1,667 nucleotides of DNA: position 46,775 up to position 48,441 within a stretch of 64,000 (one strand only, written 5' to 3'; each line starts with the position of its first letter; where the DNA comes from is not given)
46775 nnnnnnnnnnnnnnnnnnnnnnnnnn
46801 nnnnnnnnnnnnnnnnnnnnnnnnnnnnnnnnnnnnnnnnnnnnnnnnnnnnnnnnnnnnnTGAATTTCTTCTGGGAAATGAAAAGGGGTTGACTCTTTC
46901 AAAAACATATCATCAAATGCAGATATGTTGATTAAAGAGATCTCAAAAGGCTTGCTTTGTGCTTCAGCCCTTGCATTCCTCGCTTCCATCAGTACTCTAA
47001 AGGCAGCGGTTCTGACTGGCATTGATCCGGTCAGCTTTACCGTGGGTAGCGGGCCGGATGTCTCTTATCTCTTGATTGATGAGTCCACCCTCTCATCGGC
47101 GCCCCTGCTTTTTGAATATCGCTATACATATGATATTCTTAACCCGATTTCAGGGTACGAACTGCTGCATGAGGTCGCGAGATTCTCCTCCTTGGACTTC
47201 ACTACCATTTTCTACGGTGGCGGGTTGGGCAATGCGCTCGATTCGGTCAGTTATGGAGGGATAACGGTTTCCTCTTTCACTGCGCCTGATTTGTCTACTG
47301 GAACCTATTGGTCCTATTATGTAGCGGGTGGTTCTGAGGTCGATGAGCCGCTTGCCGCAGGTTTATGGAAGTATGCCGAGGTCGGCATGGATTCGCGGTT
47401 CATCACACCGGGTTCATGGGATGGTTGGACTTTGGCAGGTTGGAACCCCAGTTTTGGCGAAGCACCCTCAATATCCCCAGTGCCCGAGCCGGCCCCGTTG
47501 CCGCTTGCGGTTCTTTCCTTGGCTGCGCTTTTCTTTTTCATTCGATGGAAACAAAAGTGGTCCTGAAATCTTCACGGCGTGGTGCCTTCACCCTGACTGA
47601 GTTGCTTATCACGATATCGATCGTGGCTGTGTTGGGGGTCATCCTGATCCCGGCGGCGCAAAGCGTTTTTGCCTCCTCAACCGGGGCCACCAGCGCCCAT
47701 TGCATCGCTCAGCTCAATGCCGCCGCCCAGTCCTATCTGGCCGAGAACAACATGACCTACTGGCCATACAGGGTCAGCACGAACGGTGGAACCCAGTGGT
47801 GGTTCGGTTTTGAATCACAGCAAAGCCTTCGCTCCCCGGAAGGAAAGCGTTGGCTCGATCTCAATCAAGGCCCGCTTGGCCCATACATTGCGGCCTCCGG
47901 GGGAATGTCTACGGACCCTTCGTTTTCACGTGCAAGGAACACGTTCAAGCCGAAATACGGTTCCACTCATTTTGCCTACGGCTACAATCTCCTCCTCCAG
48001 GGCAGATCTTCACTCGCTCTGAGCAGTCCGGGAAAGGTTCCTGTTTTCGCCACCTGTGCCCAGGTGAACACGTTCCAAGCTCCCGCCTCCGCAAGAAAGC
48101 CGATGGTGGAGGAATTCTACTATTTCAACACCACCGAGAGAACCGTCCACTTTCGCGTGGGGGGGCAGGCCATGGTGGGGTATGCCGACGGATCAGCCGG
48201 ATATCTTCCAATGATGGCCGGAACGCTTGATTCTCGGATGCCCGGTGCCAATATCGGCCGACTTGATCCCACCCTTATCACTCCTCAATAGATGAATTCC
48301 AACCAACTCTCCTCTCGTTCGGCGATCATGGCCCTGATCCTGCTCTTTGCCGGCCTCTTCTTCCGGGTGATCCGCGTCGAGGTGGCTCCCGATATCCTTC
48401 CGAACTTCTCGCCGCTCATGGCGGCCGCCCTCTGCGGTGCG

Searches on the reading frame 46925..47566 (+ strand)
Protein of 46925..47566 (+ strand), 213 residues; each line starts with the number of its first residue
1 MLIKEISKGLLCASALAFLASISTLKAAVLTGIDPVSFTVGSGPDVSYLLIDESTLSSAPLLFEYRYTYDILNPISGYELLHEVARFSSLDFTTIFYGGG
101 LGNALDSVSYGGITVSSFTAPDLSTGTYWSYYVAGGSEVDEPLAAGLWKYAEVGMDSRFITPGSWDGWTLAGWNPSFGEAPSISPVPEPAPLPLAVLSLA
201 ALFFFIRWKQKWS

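Call 9: search_protein_families(library=pfam, max_evalue=0.1, proteins=[window:46925-47566:+])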
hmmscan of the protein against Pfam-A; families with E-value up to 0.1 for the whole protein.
window:46925-47566:+ (213 aa): 1 family
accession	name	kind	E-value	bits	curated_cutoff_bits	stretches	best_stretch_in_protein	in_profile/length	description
PF07589.16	PEP-CTERM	-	0.0072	16.8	20.7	1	185-207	1-22/24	PEP-CTERM motif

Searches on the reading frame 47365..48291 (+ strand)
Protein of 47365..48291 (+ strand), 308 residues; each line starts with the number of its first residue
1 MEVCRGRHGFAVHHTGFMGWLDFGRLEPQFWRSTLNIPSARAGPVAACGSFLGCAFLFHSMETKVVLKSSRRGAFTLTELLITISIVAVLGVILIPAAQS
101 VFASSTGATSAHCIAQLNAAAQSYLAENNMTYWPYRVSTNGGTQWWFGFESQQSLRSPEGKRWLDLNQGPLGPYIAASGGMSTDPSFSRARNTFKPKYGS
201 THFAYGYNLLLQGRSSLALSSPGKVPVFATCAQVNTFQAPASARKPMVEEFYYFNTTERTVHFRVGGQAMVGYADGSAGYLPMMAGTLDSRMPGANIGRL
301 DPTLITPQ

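Call 9: search_protein_families(library=pfam, max_evalue=0.1, proteins=[window:47365-48291:+])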
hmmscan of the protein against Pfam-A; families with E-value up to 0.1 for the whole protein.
window:47365-48291:+ (308 aa): 1 family
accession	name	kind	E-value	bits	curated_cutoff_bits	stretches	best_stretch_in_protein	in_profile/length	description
PF07963.17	N_methyl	-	0.00026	20.9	21.2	1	70-94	2-26/27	Prokaryotic N-terminal methylation motif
